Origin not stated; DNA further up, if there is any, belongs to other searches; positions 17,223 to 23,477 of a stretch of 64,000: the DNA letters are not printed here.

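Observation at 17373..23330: Teneurin-like Rhs protein tagged with an N-terminal dockerin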

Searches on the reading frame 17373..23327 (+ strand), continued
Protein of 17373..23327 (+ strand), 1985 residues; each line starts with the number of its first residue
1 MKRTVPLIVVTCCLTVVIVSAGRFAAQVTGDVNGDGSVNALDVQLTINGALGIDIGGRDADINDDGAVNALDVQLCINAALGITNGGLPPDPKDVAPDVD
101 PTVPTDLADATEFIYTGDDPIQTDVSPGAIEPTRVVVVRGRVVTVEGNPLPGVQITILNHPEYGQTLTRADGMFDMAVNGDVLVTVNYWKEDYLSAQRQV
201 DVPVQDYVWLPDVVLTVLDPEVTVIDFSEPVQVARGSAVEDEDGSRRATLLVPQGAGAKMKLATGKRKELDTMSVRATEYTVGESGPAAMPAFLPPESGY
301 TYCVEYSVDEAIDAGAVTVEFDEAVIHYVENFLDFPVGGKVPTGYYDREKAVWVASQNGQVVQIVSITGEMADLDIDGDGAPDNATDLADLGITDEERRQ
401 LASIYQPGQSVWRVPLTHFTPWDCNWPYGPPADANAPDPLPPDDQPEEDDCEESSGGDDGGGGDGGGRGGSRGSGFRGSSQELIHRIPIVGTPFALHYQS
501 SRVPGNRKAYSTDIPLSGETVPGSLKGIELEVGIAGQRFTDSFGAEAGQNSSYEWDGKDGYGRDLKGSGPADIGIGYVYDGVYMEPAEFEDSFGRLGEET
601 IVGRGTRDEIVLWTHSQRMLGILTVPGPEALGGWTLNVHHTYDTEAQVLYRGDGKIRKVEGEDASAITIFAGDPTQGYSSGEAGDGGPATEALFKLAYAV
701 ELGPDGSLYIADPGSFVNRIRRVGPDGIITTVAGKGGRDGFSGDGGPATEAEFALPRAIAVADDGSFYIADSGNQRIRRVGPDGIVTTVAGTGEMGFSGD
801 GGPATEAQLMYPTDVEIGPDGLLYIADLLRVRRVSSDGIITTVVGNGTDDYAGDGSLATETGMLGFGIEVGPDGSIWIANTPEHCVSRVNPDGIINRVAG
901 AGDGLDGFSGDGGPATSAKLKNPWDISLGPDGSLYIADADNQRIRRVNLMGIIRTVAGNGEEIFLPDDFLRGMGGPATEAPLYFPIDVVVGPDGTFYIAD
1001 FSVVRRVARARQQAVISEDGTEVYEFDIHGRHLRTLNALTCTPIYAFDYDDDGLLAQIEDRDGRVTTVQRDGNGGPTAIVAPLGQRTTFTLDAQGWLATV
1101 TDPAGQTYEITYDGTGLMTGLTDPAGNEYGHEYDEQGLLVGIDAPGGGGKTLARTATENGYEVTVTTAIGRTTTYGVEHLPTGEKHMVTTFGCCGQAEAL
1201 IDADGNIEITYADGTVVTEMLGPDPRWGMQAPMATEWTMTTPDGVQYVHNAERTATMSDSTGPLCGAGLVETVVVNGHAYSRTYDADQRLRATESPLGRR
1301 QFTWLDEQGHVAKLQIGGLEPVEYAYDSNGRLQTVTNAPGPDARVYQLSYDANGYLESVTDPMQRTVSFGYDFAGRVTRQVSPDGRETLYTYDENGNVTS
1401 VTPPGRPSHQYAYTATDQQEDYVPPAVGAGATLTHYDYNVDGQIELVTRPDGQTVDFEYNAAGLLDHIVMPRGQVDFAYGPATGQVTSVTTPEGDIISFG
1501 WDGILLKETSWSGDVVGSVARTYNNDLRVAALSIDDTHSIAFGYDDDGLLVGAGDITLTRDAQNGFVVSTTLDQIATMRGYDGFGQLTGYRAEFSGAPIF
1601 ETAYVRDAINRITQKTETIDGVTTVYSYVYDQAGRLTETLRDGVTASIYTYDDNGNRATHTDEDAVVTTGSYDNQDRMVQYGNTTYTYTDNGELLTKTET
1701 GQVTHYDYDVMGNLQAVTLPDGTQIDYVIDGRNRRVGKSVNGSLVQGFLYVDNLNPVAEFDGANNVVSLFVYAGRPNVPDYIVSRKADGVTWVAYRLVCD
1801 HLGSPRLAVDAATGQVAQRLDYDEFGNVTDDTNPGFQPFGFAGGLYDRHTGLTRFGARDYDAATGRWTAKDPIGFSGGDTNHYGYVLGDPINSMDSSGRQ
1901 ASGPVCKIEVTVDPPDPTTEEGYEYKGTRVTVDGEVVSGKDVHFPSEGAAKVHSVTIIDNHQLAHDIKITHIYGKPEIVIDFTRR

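Call 20: search_solved_structures(query=window:17373-23327:+, max_evalue=0.00001)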
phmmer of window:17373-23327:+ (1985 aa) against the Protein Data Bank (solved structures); distinct sequences matched with E-value up to 0.00001: 38.
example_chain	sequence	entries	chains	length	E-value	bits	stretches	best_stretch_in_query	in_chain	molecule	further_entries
9ifo_A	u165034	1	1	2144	0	1441.2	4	95-830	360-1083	Teneurin-Like Protein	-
9pt5_A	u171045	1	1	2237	0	1440.5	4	95-829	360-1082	Teneurin-like protein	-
9g41_A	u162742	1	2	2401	2.5e-99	336.4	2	481-1871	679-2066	Teneurin transmembrane protein 2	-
9g2f_A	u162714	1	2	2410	2.5e-99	336.4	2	481-1871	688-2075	Teneurin transmembrane protein 2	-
6fb3_A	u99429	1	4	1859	4.6e-97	328.9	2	481-1872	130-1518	Teneurin-2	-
6ska_A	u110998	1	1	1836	1.1e-96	327.7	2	609-1872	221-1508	Teneurin-2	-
9g2h_A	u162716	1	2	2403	1.6e-96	327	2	481-1871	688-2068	Teneurin transmembrane protein 2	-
9g42_A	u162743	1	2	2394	2.3e-96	326.5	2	609-1871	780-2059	Teneurin transmembrane protein 2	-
6vhh_A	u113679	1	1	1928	9.9e-96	324.4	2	481-1872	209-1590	Teneurin-2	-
6cmx_A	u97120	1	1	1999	1.1e-95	324.3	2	481-1872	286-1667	Teneurin-2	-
8r50_B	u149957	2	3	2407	2.5e-95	323.1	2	629-1871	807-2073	Teneurin-3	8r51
9igs_A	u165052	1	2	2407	2.5e-95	323.1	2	629-1871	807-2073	Isoform A1B1 of Teneurin-3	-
8r54_A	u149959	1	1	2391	3.4e-92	312.7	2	629-1871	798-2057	Teneurin-3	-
7bam_A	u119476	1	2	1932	7.6e-92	311.6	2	609-1871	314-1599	Teneurin-4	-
7ban_A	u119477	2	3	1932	7.6e-92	311.6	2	609-1871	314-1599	Teneurin-4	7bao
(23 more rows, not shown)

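Call 21: find_encoding_contigs(protein=P0001, flank=10000, max_places=4)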
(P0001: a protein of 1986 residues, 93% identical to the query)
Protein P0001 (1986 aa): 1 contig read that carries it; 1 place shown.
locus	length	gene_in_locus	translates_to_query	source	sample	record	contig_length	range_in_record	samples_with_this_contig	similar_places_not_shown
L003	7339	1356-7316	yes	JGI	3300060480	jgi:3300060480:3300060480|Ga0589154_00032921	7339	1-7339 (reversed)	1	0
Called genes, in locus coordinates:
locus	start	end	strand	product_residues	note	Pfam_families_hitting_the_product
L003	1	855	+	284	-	?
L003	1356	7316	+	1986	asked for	PF00404:Dockerin_1, PF25020:TTR_TEN1-4, PF24684:Vgb_lyase (faint), PF01436:NHL (faint), PF23500:DUF7133 (faint), PF25021:TEN_NHL, PF25023:TEN_YD-shell, PF05593:RHS_repeat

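Call 33: find_related_loci(query=A1, collection=genome_contigs, flank=6000)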
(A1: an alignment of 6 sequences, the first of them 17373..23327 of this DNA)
Query A1 (1985 aa) in genome_contigs; peptide patterns used: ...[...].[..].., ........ (x = any residue, [..] = any of these).
599 stretches matched a pattern (row limit reached: there are more); 560 encode a relative of the query (tblastn E <= 1e-3); the best 80 are kept; 80 distinct loci.
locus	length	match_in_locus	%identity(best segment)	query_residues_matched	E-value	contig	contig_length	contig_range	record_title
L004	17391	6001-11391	50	88-1903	0e+0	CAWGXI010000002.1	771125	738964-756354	MAG: uncultured Actinomycetota bacterium isolate MFD02416.bin.1.262 genome assembly, contig: contig_10761, whole genome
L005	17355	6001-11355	49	85-1902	0e+0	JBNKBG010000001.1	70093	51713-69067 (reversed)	MAG: Thiohalomonadaceae bacterium isolate F2.bin.13.strict NODE_1_length_70093_cov_11.344593, whole genome shotgun seque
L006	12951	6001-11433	47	64-1904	0e+0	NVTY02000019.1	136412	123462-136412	MAG: Thiotrichaceae bacterium isolate NORP103 13968, whole genome shotgun sequence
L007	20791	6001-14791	48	89-1898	0e+0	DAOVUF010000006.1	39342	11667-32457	MAG TPA_asm: Gammaproteobacteria bacterium isolate CSMAG_1672 CSMAG_1672_k141_5580291_length_39342_cov_21.6712, whole ge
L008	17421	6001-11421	47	95-1958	0e+0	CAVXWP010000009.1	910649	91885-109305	MAG: Blastocatellia bacterium isolate MFD04944.bin.1.11 genome assembly, contig: contig_38415, whole genome shotgun sequ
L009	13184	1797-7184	47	89-1900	0e+0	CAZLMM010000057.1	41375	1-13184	MAG TPA_asm: uncultured Caldilineaceae bacterium isolate binchicken_co107_138 genome assembly, contig: NODE_2374_length_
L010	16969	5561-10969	48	95-1918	0e+0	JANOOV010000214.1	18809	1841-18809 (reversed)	MAG: Gammaproteobacteria bacterium isolate VAR_43_metabat_102 VAR_43_k141_5306827, whole genome shotgun sequence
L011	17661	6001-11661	46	18-1910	0e+0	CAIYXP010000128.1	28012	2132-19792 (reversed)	MAG: uncultured Methylococcaceae bacterium isolate Loclat_bin-06492 genome assembly, contig: bin-06492:128/542, whole ge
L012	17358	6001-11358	46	88-1910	0e+0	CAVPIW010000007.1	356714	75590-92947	MAG: uncultured Nitrospiraceae bacterium isolate MFD00032.bin.1.256 genome assembly, contig: contig_25380, whole genome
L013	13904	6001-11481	47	66-1898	0e+0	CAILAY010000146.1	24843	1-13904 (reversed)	MAG: uncultured beta proteobacterium isolate Ki2-D4_bin-0070 genome assembly, contig: bin-0070:146/200, whole genome sho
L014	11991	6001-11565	46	53-1906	0e+0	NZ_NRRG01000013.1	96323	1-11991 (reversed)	Thiocystis violacea strain DSM 207 scaffold0013, whole genome shotgun sequence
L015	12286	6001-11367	44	99-1895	0e+0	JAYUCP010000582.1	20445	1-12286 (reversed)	MAG: Acidobacteriota bacterium isolate GFS_6987 GFS_6987_581, whole genome shotgun sequence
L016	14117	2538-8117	46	31-1898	0e+0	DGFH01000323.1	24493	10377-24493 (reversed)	MAG TPA_asm: Anaerolineales bacterium UBA3905 UBA3905_contig_1986, whole genome shotgun sequence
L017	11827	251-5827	45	38-1905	0e+0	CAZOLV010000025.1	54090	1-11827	MAG TPA_asm: uncultured Anaerolineae bacterium isolate binchicken_co16_159 genome assembly, contig: NODE_993_length_5409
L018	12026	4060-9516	45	95-1929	0e+0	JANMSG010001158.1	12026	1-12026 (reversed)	MAG: Acidobacteriota bacterium isolate SOY_29_metabat_494 SOY_29_k141_6149574, whole genome shotgun sequence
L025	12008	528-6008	44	88-1900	0e+0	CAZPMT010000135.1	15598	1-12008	MAG TPA_asm: uncultured Nitrospiraceae bacterium isolate SRP302447_co3_797 genome assembly, contig: NODE_10496_length_15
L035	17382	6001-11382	46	72-1900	0e+0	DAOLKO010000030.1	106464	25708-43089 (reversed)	MAG TPA_asm: Blastocatellia bacterium isolate AMR_MDS_0338 NODE_62_length_106464_cov_18.938774, whole genome shotgun seq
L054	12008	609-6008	40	80-1900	0e+0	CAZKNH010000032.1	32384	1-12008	MAG TPA_asm: uncultured Gammaproteobacteria bacterium isolate SRP268622_co1_209 genome assembly, contig: NODE_2666_lengt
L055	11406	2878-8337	43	65-1900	0e+0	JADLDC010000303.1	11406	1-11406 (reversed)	MAG: Acidobacteria bacterium isolate SJ253 c_000001201688, whole genome shotgun sequence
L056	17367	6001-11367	43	99-1900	0e+0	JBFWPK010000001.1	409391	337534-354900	MAG: Pyrinomonadaceae bacterium isolate CA_2019_TPBF_158 NODE_188_length_409391_cov_19.068696_TPBF, whole genome shotgun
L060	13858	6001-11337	39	99-1900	0e+0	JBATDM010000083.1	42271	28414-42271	MAG: Pyrinomonadaceae bacterium isolate MFD10475_ilm_asm_bin22 k127_16691, whole genome shotgun sequence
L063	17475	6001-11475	39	78-1900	0e+0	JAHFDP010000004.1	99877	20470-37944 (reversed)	MAG: Deltaproteobacteria bacterium isolate nzgw248 NODE_130_length_99878_cov_4.200958, whole genome shotgun sequence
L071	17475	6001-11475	40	76-1900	0e+0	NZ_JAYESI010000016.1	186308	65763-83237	Corallococcus sp. RDP092CA NODE_16_length_186308_cov_15.054968, whole genome shotgun sequence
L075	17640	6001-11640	38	42-1900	0e+0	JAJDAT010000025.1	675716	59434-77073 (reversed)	MAG: Nitrospinia bacterium isolate OFTM166 OFTM166_24, whole genome shotgun sequence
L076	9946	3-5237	39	172-1900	0e+0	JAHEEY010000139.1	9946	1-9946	MAG: Chloroflexota bacterium isolate Ww301 NODE_17064_length_9946_cov_4.671756, whole genome shotgun sequence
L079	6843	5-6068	39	268-1900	0e+0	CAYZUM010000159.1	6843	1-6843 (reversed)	MAG TPA_asm: uncultured Methylomonas sp. isolate binchicken_co53_137 genome assembly, contig: NODE_8287_length_6843_cov_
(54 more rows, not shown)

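Call 61: search_protein_families(library=ncbifam, proteins=[window:17373-23327:+], max_evalue=0.001)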
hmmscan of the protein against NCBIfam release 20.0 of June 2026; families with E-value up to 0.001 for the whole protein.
window:17373-23327:+ (1985 aa): 5 families
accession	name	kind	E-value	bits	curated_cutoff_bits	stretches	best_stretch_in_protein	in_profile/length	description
TIGR01643.1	YD_repeat_2x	repeat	2.5e-39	132.2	15.8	4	1371-1411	1-41/42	YD repeat-containing protein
NF041261.1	RHS_core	equivalog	3.9e-36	124.3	2000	4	1798-1898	1161-1260/1261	RHS element core protein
TIGR03696.1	Rhs_assc_core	domain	1.9e-18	66.8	32.5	1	1822-1898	1-75/76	RHS repeat-associated core domain-containing protein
NF033206.1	ScyE_fam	subfamily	1.5e-12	47.7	80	2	759-855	145-244/333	ScyD/ScyE family protein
TIGR02604.1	Piru_Ver_Nterm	subfamily_domain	1.9e-08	34.1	122.2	0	982-1004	320-342/367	PVC-type heme-binding CxxCH protein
